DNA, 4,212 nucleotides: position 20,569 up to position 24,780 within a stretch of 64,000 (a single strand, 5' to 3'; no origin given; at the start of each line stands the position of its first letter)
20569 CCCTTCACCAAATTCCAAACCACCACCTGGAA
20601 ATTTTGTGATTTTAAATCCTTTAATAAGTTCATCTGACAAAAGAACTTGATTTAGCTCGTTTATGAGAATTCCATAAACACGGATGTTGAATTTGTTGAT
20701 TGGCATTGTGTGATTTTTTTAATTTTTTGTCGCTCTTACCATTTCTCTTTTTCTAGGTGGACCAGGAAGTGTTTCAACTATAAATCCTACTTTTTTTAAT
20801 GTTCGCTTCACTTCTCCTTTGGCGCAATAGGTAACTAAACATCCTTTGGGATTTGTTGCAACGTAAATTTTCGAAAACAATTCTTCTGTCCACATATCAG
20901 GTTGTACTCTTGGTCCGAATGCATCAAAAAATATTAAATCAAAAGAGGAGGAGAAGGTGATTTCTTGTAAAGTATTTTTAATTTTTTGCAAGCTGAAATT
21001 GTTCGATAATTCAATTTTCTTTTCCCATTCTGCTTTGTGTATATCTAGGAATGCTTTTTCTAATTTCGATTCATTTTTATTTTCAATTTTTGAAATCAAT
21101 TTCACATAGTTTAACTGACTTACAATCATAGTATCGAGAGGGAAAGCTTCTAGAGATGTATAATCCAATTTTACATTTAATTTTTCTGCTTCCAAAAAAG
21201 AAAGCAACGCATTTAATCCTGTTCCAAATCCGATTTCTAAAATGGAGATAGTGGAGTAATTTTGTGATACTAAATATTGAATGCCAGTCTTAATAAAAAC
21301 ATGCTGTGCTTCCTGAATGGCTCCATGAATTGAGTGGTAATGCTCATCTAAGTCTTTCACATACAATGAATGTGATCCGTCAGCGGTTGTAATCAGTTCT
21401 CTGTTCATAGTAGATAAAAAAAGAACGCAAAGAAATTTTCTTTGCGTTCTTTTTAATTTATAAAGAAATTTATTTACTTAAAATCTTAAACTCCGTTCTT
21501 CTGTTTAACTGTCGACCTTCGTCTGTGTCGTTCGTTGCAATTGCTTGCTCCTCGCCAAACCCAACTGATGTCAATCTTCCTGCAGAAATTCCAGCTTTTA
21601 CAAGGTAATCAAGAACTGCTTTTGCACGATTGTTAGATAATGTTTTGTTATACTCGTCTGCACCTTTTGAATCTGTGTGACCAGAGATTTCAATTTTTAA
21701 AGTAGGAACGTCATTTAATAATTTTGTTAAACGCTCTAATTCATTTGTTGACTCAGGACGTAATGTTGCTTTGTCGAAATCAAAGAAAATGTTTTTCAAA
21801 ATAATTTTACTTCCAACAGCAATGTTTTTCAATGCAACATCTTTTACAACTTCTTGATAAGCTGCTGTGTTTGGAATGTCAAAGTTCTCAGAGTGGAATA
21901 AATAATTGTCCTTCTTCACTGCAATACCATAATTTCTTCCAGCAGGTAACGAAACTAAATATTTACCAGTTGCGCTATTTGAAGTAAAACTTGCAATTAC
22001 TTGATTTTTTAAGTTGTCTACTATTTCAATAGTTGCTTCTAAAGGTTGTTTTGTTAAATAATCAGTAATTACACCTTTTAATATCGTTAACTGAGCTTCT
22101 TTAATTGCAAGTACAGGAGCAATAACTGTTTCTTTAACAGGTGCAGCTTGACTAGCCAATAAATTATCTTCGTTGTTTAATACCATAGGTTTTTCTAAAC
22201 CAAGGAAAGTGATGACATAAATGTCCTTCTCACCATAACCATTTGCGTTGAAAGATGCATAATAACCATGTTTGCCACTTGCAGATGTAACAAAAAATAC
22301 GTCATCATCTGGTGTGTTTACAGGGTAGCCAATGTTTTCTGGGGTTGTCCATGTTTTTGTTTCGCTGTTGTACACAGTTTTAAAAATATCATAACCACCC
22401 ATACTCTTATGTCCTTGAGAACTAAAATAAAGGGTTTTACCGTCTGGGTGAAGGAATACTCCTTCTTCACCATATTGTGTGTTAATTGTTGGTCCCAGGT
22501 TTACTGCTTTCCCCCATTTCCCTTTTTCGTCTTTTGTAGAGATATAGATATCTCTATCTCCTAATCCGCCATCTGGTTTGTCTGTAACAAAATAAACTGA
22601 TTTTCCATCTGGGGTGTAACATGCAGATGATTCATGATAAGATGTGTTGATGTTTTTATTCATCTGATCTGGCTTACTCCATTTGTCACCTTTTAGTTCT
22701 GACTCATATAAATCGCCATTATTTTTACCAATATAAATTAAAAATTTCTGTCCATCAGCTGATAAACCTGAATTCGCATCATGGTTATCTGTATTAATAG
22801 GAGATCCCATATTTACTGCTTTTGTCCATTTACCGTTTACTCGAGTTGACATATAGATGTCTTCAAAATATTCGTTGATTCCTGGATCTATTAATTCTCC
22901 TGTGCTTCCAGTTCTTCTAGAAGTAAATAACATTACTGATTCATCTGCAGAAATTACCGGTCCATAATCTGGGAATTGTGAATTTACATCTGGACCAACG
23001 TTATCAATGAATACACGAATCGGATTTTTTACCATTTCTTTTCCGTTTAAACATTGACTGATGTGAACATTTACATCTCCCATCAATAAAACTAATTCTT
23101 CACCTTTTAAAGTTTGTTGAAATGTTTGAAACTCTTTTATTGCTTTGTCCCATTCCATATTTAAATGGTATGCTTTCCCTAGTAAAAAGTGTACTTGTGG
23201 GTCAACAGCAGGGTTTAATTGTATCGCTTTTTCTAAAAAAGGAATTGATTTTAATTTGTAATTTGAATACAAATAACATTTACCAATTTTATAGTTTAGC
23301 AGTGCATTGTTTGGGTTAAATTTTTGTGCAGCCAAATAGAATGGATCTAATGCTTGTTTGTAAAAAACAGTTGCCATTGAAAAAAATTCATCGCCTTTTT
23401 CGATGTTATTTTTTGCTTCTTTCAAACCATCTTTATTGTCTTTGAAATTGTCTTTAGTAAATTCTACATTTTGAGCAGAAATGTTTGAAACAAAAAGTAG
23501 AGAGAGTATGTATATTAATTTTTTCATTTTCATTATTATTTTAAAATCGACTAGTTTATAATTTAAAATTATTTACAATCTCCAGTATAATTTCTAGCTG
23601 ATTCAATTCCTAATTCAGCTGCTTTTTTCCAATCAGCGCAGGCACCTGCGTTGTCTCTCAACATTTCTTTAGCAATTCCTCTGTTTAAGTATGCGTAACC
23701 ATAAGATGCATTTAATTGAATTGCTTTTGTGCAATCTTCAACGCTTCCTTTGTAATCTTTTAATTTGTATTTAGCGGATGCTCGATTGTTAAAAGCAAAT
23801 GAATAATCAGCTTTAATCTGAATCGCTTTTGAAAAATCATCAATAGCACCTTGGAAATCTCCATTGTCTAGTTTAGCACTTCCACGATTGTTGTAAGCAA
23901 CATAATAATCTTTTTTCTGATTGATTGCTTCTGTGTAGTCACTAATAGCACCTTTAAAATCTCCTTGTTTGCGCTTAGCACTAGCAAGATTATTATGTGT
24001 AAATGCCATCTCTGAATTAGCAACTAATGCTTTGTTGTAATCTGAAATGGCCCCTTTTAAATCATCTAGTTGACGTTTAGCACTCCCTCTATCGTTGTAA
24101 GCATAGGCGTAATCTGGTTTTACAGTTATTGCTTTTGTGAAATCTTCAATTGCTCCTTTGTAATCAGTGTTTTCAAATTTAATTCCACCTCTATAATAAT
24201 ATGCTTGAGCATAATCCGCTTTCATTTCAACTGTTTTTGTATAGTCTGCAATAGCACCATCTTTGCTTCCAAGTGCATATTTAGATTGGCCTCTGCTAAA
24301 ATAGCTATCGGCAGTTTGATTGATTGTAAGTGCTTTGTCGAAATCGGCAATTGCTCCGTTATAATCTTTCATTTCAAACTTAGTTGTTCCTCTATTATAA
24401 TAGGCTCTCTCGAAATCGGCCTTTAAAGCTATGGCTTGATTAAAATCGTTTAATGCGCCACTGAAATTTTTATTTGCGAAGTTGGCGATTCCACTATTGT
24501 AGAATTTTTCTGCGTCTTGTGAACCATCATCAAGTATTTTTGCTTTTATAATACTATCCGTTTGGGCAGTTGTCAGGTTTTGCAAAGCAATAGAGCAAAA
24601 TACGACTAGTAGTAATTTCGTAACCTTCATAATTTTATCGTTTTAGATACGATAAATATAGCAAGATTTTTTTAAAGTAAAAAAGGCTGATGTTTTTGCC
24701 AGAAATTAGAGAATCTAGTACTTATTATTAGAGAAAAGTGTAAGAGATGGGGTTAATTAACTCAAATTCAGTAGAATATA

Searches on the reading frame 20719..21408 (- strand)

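Call 14: search_protein_families(library=pfam, proteins=[window:20719-21408:-], max_evalue=0.001)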
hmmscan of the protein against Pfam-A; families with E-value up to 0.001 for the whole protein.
window:20719-21408:- (229 aa): 2 families
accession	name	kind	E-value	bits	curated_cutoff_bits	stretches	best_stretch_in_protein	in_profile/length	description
PF05430.17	Methyltransf_30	-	1.5e-23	83.5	22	1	134-229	31-124/124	S-adenosyl-L-methionine-dependent methyltransferase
PF01596.23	Methyltransf_3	-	0.00019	21.2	22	1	103-163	71-128/204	O-methyltransferase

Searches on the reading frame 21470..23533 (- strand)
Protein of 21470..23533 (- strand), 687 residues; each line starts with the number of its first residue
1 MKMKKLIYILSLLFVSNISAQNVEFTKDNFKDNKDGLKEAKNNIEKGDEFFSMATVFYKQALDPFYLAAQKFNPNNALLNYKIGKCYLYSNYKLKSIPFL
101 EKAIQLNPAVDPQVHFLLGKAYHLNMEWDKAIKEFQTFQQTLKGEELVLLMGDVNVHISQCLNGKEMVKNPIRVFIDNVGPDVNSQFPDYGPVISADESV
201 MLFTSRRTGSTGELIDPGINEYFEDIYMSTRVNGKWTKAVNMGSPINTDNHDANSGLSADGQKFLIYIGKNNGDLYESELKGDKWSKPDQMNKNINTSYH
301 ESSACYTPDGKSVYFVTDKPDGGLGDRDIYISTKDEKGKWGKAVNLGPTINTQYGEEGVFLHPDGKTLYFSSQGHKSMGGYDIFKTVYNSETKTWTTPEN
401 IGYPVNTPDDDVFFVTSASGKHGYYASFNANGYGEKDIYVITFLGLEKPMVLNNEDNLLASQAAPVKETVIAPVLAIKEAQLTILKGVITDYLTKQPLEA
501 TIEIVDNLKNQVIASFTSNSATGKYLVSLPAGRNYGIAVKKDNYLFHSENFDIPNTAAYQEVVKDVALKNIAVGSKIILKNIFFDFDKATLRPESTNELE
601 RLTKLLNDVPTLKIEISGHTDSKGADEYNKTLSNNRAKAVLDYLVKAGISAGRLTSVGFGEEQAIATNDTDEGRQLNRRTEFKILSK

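Call 14: search_protein_families(library=pfam, proteins=[window:21470-23533:-], max_evalue=0.001)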
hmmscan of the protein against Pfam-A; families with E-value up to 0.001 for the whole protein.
window:21470-23533:- (687 aa): 6 families
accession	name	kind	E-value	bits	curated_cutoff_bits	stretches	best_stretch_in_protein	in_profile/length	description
PF00691.25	OmpA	-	7.4e-25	87.6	27.2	1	583-678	1-98/98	OmpA family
PF07676.18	PD40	-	8.4e-21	73.8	20.9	2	348-384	3-37/38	WD40-like Beta Propeller Repeat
PF05359.17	DUF748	-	9.9e-06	24.3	50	1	569-623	869-922/1037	Domain of Unknown Function (DUF748)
PF07719.23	TPR_2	-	2.6e-05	24.5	27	0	78-108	2-32/34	Tetratricopeptide repeat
PF13431.12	TPR_17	-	0.00039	20.9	24.4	0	100-132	2-33/34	Tetratricopeptide repeat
PF13414.12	TPR_11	-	0.00064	19.8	26.8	0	101-124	18-40/42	TPR repeat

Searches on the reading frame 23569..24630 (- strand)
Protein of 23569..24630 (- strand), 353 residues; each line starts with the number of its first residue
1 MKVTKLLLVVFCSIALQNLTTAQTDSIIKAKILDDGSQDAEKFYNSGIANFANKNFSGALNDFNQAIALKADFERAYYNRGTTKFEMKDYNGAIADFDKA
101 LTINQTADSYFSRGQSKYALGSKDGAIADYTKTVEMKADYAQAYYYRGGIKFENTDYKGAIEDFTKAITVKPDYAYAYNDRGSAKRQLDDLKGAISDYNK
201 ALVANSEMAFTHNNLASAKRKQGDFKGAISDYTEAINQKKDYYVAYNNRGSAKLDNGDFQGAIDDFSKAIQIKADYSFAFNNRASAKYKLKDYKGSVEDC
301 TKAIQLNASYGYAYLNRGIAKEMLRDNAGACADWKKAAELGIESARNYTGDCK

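Call 14: search_protein_families(library=pfam, proteins=[window:23569-24630:-], max_evalue=0.001)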
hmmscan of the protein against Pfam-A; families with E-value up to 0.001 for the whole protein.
window:23569-24630:- (353 aa): 15 families
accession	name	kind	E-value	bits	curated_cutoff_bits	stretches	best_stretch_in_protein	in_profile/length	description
PF00515.34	TPR_1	-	2e-46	154.4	27.8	5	75-105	2-32/34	Tetratricopeptide repeat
PF07719.23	TPR_2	-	1.9e-38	127.8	27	1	75-104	2-31/34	Tetratricopeptide repeat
PF13414.12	TPR_11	-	2.3e-34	117.2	26.8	4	51-85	5-39/42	TPR repeat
PF13181.12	TPR_8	-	7.8e-27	91.6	25.7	1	75-105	2-32/34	Tetratricopeptide repeat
PF13424.12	TPR_12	-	9.3e-21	74.3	30.1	0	175-238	3-74/77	Tetratricopeptide repeat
PF13432.12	TPR_16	-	4e-20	72.4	32.7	3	215-275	3-63/65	Tetratricopeptide repeat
PF13371.12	TPR_9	-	1.2e-16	61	35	0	154-202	8-56/73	Tetratricopeptide repeat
PF13374.12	TPR_10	-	2.2e-13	50.1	27.5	0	76-105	4-33/42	Tetratricopeptide repeat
PF13431.12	TPR_17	-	3.5e-12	46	24.4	0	232-263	2-33/34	Tetratricopeptide repeat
PF14559.12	TPR_19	-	2.3e-09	37.9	25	0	51-106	2-57/68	Tetratricopeptide repeat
PF13174.12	TPR_6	-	1.1e-07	32.5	26.3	0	76-101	2-27/33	Tetratricopeptide repeat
PF10516.15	SHNi-TPR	-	1.4e-07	31.3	21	0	148-168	8-28/38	SHNi-TPR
PF13428.12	TPR_14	-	7.7e-07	29.6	23.5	0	215-247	7-39/44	Tetratricopeptide repeat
PF25575.1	TPR_BSK1_C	-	1.5e-06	28.5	42.2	0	221-280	54-114/118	Serine/threonine-protein kinase BSK1-like, TPR repeats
PF24575.1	TPR_Slam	-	0.0002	22.2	35.2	0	210-244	48-82/104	Surface lipoprotein assembly modifier, N-terminal TPR repeats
